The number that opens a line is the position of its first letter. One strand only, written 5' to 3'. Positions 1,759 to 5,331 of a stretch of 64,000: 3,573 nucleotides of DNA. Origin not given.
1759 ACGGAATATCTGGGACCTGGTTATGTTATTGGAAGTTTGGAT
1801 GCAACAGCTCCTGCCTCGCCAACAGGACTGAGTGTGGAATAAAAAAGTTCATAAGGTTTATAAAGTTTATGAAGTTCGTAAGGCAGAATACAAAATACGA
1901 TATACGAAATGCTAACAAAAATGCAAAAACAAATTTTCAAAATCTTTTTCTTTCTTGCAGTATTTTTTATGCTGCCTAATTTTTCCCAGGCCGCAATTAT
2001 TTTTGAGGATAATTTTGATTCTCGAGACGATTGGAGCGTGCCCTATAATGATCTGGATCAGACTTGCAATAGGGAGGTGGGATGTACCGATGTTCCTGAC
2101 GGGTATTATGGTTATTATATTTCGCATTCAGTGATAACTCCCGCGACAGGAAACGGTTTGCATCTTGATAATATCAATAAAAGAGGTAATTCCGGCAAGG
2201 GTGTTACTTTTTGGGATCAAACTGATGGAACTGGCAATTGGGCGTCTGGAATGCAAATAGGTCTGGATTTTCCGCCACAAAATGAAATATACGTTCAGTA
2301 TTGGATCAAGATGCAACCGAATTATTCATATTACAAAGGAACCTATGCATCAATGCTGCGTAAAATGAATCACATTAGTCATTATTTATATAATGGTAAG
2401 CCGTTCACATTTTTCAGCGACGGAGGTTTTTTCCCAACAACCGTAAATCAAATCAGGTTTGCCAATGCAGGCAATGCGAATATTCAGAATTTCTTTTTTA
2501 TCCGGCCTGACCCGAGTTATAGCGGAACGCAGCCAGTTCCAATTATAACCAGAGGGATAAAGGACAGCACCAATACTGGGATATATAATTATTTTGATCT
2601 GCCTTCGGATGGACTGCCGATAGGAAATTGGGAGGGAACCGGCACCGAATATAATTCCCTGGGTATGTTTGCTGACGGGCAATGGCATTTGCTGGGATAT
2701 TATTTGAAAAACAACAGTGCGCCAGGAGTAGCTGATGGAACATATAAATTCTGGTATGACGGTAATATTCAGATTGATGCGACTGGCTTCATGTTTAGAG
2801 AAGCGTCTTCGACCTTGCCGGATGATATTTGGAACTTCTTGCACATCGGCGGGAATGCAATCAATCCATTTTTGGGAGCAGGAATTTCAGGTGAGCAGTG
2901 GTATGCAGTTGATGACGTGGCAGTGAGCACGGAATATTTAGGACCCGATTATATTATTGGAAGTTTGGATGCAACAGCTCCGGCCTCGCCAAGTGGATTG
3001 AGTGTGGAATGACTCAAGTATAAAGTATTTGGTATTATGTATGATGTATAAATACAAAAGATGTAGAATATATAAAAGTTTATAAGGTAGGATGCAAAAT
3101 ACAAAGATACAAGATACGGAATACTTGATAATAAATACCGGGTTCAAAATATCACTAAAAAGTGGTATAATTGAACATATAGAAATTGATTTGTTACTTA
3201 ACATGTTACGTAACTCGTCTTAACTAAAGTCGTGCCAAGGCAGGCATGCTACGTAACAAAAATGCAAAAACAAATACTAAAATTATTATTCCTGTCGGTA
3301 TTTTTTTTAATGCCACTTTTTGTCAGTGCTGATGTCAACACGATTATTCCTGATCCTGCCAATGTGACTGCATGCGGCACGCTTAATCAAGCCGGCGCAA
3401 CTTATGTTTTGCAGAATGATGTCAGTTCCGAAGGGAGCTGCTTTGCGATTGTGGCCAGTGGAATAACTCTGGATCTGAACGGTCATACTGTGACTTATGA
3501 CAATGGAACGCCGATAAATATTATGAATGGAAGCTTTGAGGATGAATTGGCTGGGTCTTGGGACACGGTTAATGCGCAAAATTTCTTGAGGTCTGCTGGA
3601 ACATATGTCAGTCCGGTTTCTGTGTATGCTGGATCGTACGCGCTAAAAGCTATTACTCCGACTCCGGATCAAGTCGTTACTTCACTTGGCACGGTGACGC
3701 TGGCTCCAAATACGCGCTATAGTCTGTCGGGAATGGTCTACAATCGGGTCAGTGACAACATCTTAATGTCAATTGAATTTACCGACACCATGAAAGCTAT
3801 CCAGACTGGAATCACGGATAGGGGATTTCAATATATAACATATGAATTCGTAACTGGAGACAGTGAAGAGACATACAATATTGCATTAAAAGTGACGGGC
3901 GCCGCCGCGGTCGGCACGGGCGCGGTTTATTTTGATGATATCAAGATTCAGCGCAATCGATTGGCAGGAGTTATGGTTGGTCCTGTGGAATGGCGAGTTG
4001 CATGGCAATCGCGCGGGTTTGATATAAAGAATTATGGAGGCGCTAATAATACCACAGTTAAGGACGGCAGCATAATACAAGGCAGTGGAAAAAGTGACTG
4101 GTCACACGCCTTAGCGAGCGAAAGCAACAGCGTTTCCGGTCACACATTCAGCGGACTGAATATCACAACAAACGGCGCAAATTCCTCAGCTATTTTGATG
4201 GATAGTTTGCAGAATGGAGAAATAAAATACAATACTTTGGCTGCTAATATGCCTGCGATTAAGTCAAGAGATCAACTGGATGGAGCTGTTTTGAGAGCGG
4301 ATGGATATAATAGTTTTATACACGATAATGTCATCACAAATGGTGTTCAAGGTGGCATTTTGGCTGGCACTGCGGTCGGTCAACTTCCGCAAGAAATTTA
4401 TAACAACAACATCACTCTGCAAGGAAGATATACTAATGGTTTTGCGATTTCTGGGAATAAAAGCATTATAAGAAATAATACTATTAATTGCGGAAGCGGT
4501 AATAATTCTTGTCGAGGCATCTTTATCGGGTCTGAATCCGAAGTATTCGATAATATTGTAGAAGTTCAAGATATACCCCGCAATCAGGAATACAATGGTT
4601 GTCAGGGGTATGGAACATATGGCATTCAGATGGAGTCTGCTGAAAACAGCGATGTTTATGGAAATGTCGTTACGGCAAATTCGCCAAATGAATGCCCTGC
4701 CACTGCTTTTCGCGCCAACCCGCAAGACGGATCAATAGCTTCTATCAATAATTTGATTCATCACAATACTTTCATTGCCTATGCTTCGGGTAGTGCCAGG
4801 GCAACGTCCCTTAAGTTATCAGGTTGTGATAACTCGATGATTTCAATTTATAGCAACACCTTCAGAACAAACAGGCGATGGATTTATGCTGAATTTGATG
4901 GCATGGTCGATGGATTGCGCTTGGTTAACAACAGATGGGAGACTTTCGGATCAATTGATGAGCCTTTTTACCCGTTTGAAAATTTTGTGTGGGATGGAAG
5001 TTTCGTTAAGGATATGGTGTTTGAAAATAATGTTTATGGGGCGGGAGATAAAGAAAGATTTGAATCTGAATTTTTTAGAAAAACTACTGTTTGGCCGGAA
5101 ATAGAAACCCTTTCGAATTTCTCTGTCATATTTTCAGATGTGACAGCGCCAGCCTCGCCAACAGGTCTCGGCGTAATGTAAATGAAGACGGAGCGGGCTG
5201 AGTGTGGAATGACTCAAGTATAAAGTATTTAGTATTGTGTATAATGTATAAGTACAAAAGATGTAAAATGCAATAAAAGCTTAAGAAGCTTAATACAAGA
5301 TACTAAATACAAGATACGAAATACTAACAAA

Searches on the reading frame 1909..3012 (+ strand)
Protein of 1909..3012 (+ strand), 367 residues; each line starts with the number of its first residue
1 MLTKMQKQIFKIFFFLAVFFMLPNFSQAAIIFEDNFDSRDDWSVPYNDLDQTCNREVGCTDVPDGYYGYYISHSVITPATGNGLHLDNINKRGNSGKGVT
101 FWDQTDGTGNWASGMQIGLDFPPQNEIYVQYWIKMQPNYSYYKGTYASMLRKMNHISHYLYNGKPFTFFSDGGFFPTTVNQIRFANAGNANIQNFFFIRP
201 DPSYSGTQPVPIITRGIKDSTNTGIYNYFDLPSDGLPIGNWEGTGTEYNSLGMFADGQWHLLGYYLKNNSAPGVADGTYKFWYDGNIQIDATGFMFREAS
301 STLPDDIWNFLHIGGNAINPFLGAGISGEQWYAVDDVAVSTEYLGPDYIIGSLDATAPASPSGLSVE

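Call 6: search_protein_families(library=ncbifam, proteins=[window:1909-3012:+], max_evalue=0.1)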
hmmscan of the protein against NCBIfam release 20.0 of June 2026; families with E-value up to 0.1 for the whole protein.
window:1909-3012:+ (367 aa): 0 families

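Call 7: search_protein_families(library=pfam, proteins=[window:1909-3012:+], max_evalue=0.1)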
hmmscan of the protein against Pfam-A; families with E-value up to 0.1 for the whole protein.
window:1909-3012:+ (367 aa): 1 family
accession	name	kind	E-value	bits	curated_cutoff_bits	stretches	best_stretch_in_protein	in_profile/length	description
PF21294.4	Polysacc_lyase_14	-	0.016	15.4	27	1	253-308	136-190/215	Polysaccharide lyase 14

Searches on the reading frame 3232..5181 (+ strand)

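Call 6: search_protein_families(library=ncbifam, proteins=[window:3232-5181:+], max_evalue=0.1)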
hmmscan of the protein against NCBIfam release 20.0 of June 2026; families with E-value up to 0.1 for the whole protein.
window:3232-5181:+ (649 aa): 0 families

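Call 7: search_protein_families(library=pfam, proteins=[window:3232-5181:+], max_evalue=0.1)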
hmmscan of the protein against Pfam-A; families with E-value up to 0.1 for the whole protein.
window:3232-5181:+ (649 aa): 2 families
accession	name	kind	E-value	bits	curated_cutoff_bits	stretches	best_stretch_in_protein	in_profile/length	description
PF22825.2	HpiC1-like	-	0.033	14.7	27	0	100-238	8-172/174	HpiC1 cyclase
PF14344.12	DUF4397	-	0.098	13.7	30.6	0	122-167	30-77/119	Domain of unknown function (DUF4397)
